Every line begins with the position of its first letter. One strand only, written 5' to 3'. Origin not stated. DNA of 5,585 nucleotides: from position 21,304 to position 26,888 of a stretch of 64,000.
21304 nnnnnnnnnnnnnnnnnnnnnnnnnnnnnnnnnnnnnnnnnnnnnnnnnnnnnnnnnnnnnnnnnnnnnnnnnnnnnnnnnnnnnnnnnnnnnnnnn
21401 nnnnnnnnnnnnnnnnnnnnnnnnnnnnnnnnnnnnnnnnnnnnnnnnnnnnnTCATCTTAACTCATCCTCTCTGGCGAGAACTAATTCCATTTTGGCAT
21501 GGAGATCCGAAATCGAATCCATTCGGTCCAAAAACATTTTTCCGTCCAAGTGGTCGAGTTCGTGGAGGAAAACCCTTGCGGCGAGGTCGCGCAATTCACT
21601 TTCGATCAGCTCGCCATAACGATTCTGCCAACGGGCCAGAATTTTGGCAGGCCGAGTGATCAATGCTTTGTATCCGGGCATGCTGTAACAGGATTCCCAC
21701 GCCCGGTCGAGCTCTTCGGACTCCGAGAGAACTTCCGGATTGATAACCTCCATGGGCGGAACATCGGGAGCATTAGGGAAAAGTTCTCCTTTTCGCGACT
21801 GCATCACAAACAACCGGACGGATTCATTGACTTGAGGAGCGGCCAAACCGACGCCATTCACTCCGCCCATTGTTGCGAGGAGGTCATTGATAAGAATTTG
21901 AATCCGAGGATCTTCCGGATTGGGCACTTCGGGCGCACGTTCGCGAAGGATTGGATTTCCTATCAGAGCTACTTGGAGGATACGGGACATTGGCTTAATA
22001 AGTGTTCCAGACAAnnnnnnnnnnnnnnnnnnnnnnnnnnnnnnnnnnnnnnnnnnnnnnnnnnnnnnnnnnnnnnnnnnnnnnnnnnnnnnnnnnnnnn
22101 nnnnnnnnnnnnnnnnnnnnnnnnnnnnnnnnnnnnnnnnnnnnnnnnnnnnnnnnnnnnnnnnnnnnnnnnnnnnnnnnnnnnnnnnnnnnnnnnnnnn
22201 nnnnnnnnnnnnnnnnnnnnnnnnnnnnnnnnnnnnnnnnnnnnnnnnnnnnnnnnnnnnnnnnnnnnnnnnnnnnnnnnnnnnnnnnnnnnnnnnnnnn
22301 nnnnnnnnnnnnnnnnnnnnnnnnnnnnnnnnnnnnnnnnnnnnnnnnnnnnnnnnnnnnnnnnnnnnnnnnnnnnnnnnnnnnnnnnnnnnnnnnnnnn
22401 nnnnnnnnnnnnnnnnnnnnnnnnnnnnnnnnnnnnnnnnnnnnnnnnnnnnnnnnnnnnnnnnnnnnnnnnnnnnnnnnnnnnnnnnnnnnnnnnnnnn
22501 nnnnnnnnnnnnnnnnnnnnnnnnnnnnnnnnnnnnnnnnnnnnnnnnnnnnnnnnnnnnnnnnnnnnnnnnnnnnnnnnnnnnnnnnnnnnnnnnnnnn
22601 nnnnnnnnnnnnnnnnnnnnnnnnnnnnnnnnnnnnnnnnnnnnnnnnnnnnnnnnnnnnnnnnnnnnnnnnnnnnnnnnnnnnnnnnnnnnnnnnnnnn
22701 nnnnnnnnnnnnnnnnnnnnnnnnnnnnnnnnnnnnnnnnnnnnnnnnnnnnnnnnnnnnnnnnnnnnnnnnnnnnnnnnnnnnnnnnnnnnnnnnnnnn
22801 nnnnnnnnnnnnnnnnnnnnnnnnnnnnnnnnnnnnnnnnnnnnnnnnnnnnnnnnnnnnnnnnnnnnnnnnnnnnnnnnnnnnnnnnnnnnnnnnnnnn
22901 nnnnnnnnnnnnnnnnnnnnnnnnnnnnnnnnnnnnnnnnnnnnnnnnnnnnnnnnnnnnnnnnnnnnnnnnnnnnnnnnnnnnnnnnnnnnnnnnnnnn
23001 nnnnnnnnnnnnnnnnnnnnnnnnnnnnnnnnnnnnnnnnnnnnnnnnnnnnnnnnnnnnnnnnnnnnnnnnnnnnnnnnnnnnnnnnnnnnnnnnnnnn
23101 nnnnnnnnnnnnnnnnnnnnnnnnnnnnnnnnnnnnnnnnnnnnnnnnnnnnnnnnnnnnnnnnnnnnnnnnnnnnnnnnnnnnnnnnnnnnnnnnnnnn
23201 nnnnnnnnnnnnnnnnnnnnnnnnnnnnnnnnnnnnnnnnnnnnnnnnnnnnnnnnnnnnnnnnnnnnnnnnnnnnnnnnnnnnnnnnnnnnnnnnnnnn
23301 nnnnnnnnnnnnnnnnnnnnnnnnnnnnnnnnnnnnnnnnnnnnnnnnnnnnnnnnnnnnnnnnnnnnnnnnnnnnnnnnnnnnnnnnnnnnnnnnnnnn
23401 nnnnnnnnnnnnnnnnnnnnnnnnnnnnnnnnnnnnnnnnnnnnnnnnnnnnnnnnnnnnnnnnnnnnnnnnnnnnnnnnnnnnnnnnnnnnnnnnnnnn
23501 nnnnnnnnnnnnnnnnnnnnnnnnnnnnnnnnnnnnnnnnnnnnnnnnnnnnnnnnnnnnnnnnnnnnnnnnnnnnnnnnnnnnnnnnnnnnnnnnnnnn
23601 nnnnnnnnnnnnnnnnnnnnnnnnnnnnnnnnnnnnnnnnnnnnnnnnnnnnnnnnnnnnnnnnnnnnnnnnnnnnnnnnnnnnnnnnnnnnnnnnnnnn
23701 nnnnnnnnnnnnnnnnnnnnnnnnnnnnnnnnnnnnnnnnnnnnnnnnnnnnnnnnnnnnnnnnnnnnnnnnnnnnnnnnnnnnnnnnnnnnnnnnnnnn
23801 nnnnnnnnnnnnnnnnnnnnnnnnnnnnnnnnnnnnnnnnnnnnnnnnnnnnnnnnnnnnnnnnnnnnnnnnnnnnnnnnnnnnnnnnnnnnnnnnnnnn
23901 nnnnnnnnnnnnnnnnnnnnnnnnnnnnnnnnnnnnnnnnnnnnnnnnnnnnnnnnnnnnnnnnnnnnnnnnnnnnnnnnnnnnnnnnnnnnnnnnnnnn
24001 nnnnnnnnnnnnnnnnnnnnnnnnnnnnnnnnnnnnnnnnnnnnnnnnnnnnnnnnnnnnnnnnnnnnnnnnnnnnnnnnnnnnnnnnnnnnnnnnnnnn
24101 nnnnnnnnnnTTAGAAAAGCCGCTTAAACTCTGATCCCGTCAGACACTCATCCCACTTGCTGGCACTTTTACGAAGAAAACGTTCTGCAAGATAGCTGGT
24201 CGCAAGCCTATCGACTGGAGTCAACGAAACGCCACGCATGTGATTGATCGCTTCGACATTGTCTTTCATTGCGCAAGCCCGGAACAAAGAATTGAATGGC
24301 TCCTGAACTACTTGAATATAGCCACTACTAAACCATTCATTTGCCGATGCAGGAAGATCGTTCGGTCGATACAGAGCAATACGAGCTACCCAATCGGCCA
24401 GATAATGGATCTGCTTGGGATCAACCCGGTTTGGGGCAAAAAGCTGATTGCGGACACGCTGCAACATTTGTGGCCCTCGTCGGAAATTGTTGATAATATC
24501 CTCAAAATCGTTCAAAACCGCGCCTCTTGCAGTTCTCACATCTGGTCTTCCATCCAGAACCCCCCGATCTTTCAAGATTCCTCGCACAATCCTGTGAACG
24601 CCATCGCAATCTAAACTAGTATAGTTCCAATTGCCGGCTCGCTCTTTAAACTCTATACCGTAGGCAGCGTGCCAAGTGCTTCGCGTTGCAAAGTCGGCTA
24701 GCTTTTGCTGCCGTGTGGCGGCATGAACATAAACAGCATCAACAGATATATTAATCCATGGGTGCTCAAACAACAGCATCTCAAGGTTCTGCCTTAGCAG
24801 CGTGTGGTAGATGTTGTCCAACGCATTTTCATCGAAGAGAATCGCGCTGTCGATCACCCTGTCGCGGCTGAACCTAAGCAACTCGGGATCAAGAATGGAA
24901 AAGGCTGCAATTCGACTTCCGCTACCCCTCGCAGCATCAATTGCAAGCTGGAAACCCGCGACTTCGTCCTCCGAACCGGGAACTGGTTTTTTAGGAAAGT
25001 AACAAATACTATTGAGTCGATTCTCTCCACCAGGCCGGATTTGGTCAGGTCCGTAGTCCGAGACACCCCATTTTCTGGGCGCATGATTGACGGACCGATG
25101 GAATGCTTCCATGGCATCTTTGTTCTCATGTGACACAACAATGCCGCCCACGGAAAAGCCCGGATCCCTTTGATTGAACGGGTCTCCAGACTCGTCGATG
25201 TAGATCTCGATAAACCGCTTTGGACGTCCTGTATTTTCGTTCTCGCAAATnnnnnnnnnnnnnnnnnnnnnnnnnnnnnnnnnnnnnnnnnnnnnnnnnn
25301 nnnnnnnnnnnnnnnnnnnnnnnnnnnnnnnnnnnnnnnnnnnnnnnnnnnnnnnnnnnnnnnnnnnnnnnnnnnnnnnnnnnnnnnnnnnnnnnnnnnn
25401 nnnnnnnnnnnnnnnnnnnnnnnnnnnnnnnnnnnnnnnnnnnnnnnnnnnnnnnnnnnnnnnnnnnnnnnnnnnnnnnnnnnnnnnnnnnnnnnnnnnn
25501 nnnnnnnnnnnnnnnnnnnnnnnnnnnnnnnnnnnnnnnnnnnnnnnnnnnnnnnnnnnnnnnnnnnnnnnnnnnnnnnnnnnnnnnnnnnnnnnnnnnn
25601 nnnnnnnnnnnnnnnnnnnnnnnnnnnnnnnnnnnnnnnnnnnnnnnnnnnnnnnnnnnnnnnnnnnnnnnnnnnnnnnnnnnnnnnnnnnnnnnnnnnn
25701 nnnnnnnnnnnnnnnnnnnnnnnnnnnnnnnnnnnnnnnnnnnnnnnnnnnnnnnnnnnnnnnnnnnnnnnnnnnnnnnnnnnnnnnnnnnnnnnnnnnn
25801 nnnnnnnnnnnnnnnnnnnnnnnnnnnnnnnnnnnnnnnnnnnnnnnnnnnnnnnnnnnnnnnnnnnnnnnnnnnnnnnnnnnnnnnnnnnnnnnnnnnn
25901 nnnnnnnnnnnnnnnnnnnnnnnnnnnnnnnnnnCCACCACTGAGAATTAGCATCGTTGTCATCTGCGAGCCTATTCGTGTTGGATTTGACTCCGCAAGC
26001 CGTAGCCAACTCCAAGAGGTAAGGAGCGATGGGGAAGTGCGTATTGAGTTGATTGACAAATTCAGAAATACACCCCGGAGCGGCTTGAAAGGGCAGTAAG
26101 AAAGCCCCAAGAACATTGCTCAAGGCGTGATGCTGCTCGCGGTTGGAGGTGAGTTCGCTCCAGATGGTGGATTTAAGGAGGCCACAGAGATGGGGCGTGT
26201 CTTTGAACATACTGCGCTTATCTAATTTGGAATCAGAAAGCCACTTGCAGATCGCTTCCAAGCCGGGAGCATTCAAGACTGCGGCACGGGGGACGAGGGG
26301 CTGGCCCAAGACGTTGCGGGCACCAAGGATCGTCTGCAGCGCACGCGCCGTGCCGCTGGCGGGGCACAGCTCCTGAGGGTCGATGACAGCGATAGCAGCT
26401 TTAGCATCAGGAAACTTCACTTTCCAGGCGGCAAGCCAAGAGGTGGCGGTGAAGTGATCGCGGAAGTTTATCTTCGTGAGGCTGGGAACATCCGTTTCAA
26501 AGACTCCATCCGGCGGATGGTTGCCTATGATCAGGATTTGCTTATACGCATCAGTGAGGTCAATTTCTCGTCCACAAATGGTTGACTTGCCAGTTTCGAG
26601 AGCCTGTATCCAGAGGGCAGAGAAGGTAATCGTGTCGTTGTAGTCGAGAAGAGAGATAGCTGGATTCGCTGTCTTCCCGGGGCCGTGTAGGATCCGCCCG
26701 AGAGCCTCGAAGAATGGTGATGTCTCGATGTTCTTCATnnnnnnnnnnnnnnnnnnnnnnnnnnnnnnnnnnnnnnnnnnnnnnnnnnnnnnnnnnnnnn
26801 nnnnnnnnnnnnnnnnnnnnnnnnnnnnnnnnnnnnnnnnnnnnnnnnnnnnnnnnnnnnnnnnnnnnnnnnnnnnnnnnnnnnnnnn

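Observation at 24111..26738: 875-aa fusion of an unknown domain, a canonical-looking receiver, and a DUF3800-like domain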

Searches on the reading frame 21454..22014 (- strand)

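Call 5: search_protein_families(library=pfam, proteins=[window:21454-22014:-], max_evalue=0.1)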
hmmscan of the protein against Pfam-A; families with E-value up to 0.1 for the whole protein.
window:21454-22014:- (186 aa): 1 family
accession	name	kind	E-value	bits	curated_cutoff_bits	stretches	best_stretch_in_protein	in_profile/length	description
PF01327.26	Pep_deformylase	-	3e-43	147.5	22.8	1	13-168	2-153/156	Polypeptide deformylase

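Call 6: search_protein_families(library=padloc, proteins=[window:21454-22014:-], max_evalue=0.1)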
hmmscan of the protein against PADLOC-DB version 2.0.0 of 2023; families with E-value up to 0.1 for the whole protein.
window:21454-22014:- (186 aa): 1 family
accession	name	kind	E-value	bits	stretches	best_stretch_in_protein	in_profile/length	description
PDLC04979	PDC-S26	-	0.028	11.3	1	28-72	168-213/383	-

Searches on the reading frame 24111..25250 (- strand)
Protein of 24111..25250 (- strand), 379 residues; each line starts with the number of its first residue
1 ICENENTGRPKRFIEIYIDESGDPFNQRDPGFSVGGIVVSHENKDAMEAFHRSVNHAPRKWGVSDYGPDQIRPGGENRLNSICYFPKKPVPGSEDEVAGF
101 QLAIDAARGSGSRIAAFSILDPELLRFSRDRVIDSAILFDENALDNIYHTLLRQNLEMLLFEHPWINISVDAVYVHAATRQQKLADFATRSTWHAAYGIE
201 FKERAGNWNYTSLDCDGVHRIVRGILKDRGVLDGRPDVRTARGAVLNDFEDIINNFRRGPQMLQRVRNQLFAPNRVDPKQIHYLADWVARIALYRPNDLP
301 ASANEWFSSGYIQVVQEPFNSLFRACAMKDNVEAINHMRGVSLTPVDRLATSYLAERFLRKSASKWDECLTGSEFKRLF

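Call 95: search_dna_similar(query=window:24111-25250:-, collection=phages, mode=protein, max_evalue=1, max_rows=10)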
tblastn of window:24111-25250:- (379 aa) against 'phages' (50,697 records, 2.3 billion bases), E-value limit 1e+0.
No match.

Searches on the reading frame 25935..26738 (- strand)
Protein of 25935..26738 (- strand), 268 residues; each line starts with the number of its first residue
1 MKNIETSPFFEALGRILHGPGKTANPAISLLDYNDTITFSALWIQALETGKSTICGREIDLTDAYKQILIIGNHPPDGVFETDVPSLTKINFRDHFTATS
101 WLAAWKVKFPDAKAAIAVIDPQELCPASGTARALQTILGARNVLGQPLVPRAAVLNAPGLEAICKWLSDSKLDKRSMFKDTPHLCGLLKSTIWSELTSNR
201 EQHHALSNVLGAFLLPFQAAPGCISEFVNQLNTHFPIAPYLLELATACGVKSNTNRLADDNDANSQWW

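Call 67: predict_structure(alignment_id=A2)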
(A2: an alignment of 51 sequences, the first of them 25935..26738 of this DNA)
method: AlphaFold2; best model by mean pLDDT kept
length: 268 residues; sequences in the alignment: 51
mean_pLDDT: 89.0   pTM: 0.89
mean pLDDT of the five models: 89.0, 86.5, 86.4, 86.0, 85.7
residues with pLDDT >= 90: 180; 70-90: 55; 50-70: 32; < 50: 1
segments of 3 or more residues with pLDDT < 50: none
pLDDT, mean of each block of 10 residues (from residue 1): 76 97 96 97 97 95 98 95 87 93 98 97 77 94 97 97 98 96 97 82 74 83 75 90 92 62 58
secondary structure, 60 per line:
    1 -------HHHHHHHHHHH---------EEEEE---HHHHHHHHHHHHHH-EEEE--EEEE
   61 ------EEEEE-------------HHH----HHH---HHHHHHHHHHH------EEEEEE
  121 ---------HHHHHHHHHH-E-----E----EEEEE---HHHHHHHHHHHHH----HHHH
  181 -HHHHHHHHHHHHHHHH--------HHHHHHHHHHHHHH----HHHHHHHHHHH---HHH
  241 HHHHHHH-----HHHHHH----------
elements in order: H8-18 E28-32 H36-49 E51-54 E57-60 E67-71 H98-108 E115-120 H130-139 E152-156 H160-172 H177-180 H182-197 H206-219 H224-234 H238-247 H253-258

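Call 70: fold_search(model_id=the predicted structure, library=pdb)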
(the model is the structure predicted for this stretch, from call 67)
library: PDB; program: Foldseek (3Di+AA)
matches with E <= 10: 397; with E <= 0.001: 0
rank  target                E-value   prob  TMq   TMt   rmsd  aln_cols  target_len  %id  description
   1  5nkk_C                1.5e-01  0.08  0.13  0.12  15.9       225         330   12  SMG8-SMG9 complex GDP bound (released 2017-04-19)
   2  9jju                  2.3e-01  0.10  0.20  0.17  17.8       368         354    9  Truncated RNF112, nucleotide-free (released 2025-04-23)
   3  3jx9_A                2.9e-01  0.11  0.15  0.21  17.2       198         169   13  Crystal structure of Putative phosphoheptose isomerase (YP_001815198.1) from Exiguobacterium sp. 255-15 at 1.95 A reso (released 2009-09-29)
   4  6mgi_A                3.4e-01  0.08  0.22  0.09  16.4       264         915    9  Photosynthetic phosphoenolpyruvate carboxylase isoenzyme from maize complexed with the allosteric activator glucose-6- (released 2019-09-18)
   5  7uvr_F                3.6e-01  0.09  0.18  0.24  16.0       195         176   13  Crystal structure of human ClpP protease in complex with TR-65 (released 2023-01-11)
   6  8ijg_A                5.3e-01  0.09  0.20  0.21  11.6       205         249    9  Crystal structure of alcohol dehydrogenase M5 from Burkholderia gladioli with NADP (released 2024-03-06)
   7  6pe0_E                6.0e-01  0.08  0.18  0.18  12.1       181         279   15  Msp1 (E214Q)-substrate complex (released 2020-02-12)
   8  8tw7_2                6.0e-01  0.08  0.22  0.18  21.8       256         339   13  Cryo-EM structure of S. cerevisiae Ctf18-RFC-PCNA complex in Apo state conformation I (released 2024-09-04)
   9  8fo7                  6.3e-01  0.04  0.15  0.05  18.1       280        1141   14  Cryo-EM structure of LRRK2 bound to type I inhibitor LRRK2-IN-1 (released 2024-01-17)
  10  9kmd_A                7.5e-01  0.05  0.18  0.17  20.3       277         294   10  Nanomer Msp1 from S.cerevisiae (with a catalytic dead mutation) in complex with an unknown peptide substrate (released 2025-11-26)
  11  5nkk_E                7.5e-01  0.03  0.14  0.11  17.2       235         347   13  SMG8-SMG9 complex GDP bound (released 2017-04-19)
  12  4zdb_B                8.4e-01  0.04  0.20  0.20  19.1       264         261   12  Yeast enoyl-CoA isomerase (ScECI2) complexed with acetoacetyl-CoA (released 2015-11-11)
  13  5vvx_C                8.4e-01  0.04  0.14  0.10  18.9       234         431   11  Structural Investigations of the Substrate Specificity of Human O-GlcNAcase (released 2017-09-27)
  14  8hgk_L                8.9e-01  0.06  0.19  0.24  15.5       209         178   11  Crystal structure of human ClpP in complex with ZK53 (released 2023-09-27)
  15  2p91_B                9.4e-01  0.08  0.18  0.19  12.4       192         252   11  Crystal structure of Enoyl-[acyl-carrier-protein] reductase (NADH) from Aquifex aeolicus VF5 (released 2007-04-24)
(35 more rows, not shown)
